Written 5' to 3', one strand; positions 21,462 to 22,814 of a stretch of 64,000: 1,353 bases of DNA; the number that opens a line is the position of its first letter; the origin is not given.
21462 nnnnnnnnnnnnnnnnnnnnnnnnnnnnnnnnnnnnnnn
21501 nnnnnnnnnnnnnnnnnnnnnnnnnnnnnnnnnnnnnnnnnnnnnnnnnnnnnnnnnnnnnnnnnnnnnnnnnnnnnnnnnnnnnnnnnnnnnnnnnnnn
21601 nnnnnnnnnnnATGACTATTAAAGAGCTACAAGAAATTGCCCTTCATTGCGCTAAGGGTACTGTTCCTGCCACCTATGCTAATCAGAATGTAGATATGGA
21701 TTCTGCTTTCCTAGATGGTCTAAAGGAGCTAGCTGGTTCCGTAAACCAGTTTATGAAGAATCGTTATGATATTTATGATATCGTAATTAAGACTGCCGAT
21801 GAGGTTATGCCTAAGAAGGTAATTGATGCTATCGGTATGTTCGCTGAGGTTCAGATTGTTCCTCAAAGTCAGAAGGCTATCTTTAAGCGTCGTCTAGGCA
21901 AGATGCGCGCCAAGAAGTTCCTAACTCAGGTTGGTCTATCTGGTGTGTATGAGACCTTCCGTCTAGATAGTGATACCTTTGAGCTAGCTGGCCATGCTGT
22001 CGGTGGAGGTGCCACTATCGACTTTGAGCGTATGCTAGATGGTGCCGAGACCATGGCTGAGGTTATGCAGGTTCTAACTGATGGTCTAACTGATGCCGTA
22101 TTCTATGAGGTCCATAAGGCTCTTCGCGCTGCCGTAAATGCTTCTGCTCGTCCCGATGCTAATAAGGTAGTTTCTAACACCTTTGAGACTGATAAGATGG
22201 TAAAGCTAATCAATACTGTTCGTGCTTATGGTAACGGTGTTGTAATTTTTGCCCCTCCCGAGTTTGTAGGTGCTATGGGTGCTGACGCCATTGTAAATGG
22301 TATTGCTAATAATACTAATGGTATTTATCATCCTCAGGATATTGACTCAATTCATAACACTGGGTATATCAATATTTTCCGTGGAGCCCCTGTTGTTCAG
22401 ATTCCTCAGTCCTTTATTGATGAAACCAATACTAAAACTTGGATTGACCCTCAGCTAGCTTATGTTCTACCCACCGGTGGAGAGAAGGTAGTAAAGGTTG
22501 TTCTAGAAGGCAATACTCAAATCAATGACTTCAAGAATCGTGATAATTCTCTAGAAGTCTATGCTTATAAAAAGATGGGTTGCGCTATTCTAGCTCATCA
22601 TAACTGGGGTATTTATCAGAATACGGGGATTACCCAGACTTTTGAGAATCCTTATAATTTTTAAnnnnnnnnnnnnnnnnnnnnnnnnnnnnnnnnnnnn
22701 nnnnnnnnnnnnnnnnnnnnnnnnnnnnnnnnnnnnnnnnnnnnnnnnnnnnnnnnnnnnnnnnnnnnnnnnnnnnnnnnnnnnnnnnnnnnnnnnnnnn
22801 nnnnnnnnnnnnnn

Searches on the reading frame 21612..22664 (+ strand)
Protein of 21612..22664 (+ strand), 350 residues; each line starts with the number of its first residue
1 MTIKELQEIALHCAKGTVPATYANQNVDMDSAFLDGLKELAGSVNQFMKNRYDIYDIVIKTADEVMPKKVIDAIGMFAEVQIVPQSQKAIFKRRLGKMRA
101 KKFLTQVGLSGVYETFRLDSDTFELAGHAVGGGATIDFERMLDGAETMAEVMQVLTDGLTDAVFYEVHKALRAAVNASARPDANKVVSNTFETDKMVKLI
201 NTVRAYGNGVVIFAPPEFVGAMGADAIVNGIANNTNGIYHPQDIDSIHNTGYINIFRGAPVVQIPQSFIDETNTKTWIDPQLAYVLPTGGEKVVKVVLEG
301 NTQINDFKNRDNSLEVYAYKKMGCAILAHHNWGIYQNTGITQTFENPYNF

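Call 10: search_protein_families(library=phrogs, proteins=[window:21612-22664:+])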
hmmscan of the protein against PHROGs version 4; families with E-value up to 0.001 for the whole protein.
window:21612-22664:+ (350 aa): 1 family
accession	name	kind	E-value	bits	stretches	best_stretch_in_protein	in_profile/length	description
phrog_4088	-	unknown function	5.6e-42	145.2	1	2-337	3-331/332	-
